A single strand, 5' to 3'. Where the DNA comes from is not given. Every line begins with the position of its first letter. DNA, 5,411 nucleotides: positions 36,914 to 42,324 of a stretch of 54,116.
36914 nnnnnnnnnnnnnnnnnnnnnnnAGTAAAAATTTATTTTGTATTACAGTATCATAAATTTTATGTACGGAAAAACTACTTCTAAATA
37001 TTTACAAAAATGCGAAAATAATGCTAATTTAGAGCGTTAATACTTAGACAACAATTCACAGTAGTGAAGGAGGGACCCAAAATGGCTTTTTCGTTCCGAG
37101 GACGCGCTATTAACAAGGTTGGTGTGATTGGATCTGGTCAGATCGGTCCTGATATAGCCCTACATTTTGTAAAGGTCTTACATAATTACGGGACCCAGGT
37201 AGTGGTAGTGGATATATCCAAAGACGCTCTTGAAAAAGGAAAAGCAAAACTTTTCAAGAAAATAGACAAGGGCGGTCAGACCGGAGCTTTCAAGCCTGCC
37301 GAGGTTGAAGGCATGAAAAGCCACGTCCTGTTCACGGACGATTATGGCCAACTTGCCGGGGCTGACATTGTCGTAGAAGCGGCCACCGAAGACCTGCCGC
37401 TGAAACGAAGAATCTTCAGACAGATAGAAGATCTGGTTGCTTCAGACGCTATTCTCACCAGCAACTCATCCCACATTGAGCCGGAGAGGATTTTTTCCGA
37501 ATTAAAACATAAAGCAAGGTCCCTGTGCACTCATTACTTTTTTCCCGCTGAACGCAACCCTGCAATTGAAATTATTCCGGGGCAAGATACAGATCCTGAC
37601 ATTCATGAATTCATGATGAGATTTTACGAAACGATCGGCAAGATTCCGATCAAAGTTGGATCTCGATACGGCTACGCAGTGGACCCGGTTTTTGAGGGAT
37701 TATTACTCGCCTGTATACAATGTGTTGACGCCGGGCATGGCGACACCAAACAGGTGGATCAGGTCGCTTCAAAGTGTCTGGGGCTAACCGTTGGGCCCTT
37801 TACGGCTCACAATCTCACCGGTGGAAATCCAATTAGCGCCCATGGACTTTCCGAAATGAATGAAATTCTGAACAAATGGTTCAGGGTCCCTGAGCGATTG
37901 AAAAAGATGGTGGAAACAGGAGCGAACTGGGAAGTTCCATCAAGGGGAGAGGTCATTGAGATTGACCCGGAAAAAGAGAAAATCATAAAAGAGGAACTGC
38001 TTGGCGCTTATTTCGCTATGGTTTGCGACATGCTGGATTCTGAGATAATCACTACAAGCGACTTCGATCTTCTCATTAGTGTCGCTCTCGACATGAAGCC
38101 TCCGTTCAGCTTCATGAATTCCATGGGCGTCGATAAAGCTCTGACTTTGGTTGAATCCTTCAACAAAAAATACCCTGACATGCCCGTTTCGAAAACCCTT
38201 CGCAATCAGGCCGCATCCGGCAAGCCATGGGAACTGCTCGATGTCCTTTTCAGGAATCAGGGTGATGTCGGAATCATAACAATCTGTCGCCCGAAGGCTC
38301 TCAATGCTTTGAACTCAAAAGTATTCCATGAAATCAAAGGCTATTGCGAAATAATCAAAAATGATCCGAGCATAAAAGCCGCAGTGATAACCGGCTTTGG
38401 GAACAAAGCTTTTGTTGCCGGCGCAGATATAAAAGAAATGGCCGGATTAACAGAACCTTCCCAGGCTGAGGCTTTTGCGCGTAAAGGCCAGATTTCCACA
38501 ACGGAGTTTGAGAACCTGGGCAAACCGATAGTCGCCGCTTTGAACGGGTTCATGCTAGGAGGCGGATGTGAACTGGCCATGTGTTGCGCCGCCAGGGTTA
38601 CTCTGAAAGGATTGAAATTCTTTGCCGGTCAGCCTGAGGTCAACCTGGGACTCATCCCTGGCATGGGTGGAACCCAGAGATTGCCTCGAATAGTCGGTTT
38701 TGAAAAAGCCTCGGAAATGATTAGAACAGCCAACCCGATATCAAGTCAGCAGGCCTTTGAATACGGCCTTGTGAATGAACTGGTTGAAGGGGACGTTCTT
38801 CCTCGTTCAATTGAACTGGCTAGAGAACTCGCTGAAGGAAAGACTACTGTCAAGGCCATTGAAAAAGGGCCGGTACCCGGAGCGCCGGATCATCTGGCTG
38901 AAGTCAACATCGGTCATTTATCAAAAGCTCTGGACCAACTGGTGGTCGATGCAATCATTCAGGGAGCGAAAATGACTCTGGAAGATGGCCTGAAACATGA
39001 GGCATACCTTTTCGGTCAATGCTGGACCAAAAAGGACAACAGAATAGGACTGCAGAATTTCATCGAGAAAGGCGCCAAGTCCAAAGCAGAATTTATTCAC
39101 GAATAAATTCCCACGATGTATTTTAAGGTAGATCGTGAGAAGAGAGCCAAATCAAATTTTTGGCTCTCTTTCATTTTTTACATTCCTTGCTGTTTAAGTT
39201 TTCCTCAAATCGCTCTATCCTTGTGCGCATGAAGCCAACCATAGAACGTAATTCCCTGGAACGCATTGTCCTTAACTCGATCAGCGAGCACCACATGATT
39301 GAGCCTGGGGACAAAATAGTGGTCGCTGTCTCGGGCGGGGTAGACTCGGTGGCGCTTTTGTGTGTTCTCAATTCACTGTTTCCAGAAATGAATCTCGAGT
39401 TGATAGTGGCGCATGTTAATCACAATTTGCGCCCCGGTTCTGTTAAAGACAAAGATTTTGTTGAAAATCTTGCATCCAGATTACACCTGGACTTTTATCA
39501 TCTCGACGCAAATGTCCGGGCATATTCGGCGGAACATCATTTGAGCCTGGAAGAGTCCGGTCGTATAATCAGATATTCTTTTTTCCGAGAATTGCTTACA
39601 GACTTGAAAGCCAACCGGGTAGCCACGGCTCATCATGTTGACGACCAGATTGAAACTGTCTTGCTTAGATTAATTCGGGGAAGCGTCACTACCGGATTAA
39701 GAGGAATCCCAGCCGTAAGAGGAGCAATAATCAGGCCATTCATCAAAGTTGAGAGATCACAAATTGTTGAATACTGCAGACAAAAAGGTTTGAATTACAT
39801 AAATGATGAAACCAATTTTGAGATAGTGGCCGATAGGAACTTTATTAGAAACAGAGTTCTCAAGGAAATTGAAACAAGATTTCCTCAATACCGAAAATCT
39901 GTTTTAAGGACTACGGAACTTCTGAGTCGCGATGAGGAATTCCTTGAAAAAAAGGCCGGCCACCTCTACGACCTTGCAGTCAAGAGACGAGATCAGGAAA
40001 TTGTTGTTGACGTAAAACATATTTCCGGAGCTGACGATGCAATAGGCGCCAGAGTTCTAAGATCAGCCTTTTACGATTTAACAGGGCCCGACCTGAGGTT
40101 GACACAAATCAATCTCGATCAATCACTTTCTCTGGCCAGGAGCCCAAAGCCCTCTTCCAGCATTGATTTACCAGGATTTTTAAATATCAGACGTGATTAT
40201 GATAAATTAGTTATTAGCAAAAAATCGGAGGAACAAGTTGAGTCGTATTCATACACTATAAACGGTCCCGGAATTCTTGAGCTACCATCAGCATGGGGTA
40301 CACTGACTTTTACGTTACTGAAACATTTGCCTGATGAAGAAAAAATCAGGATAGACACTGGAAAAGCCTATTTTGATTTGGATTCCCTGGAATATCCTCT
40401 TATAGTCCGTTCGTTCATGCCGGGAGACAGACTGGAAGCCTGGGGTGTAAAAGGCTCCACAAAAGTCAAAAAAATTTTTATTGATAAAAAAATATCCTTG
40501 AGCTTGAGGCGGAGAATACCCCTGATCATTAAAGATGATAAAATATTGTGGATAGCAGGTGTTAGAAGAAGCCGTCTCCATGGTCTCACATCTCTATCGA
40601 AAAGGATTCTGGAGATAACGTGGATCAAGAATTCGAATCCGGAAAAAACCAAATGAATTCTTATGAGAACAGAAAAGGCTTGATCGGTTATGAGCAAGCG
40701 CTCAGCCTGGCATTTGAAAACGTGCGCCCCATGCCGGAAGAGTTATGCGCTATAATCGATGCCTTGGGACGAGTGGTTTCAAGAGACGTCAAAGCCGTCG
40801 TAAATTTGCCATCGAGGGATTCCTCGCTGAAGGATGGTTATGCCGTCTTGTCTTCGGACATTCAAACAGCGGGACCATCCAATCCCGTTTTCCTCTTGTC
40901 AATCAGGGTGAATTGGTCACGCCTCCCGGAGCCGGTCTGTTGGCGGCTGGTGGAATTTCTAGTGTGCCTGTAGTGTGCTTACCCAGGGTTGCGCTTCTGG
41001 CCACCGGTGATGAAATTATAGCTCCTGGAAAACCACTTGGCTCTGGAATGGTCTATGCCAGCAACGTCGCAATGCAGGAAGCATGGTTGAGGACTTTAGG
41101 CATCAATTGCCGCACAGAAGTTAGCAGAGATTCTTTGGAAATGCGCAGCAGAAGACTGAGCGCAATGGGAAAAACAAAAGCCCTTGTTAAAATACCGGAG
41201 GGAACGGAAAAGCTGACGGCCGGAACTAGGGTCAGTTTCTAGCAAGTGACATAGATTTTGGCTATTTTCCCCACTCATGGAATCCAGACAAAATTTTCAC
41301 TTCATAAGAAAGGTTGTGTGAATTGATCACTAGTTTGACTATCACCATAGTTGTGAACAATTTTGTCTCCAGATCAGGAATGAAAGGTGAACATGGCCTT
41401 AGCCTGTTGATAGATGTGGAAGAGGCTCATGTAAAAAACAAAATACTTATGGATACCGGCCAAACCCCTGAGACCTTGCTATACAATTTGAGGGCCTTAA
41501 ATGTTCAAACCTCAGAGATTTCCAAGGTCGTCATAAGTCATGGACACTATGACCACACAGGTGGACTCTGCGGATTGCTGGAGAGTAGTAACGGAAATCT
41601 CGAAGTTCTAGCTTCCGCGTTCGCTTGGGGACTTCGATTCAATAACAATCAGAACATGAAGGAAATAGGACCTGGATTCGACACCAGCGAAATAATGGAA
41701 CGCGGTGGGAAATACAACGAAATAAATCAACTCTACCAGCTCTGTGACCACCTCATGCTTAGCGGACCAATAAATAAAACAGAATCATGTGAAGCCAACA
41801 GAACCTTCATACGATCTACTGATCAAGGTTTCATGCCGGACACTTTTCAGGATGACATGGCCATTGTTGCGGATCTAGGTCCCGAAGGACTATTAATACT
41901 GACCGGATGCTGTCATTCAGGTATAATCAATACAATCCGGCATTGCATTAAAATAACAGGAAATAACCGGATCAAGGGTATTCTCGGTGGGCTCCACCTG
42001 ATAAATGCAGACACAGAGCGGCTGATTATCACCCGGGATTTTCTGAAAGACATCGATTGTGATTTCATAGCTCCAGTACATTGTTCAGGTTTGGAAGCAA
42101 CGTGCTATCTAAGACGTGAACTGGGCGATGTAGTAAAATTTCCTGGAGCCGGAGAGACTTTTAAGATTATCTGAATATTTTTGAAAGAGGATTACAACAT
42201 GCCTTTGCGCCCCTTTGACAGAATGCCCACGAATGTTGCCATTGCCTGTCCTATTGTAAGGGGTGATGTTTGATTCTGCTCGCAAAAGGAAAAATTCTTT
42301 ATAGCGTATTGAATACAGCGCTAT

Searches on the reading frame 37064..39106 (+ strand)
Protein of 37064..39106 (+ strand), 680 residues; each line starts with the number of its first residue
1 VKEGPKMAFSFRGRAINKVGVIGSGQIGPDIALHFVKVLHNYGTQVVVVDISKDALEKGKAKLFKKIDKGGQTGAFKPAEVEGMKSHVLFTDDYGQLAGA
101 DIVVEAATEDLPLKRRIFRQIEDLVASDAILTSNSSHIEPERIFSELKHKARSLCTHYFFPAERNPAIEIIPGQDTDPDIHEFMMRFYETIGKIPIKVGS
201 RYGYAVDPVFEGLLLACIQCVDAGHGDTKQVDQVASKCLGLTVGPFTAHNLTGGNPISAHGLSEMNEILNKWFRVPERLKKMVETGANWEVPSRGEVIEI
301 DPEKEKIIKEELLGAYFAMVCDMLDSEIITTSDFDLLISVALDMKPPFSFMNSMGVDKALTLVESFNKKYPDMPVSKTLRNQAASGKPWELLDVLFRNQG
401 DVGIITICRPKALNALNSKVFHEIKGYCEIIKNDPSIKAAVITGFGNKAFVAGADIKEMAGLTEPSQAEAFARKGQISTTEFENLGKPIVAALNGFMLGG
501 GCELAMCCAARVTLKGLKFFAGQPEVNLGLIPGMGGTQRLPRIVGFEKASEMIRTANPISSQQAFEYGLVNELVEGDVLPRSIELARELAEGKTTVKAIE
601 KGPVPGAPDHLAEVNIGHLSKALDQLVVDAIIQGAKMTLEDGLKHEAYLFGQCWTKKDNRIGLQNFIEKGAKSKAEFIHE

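Call 5: search_protein_families(library=pfam, proteins=[window:37064-39106:+], max_evalue=0.01)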
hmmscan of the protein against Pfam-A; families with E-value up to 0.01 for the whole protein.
window:37064-39106:+ (680 aa): 6 families
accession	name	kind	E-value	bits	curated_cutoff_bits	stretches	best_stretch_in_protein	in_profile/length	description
PF00378.25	ECH_1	-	2.5e-48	165.1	27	1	399-599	3-201/251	Enoyl-CoA hydratase/isomerase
PF02737.24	3HCDH_N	-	3.6e-44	151.2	22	1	18-199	1-178/180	3-hydroxyacyl-CoA dehydrogenase, NAD binding domain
PF16113.10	ECH_2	-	5e-30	105.6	27.2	1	402-591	1-186/335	Enoyl-CoA hydratase/isomerase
PF00725.27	3HCDH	-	1.3e-08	35.7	22.1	1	203-286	1-84/97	3-hydroxyacyl-CoA dehydrogenase, C-terminal domain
PF22660.2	RS_preATP-grasp-like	-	0.0057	17.5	27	0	17-56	2-37/98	Ribonucleotide synthetase preATP-grasp domain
PF13847.12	Methyltransf_31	-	0.0067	16.6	27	0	42-158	27-129/145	Methyltransferase domain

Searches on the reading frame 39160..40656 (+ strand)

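Call 32: search_protein_families(library=pfam, proteins=[window:39160-40656:+], max_evalue=0.00001)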
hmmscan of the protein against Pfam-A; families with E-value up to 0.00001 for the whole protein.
window:39160-40656:+ (498 aa): 2 families
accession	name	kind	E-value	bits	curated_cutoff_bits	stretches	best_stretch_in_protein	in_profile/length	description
PF01171.26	ATP_bind_3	-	8.2e-52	176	27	1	52-231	1-181/182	PP-loop family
PF11734.13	TilS_C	-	6.3e-12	45.1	22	1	416-471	3-58/74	TilS substrate C-terminal domain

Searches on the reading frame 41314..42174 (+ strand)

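Call 32: search_protein_families(library=pfam, proteins=[window:41314-42174:+], max_evalue=0.00001)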
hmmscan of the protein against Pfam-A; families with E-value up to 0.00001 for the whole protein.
window:41314-42174:+ (286 aa): 2 families
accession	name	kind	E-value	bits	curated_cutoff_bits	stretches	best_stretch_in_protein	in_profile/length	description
PF00753.33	Lactamase_B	-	1e-07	32.5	22.7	1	32-92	10-67/196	Metallo-beta-lactamase superfamily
PF12706.13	Lactamase_B_2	-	2.1e-06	27.9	27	1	43-102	2-64/200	Beta-lactamase superfamily domain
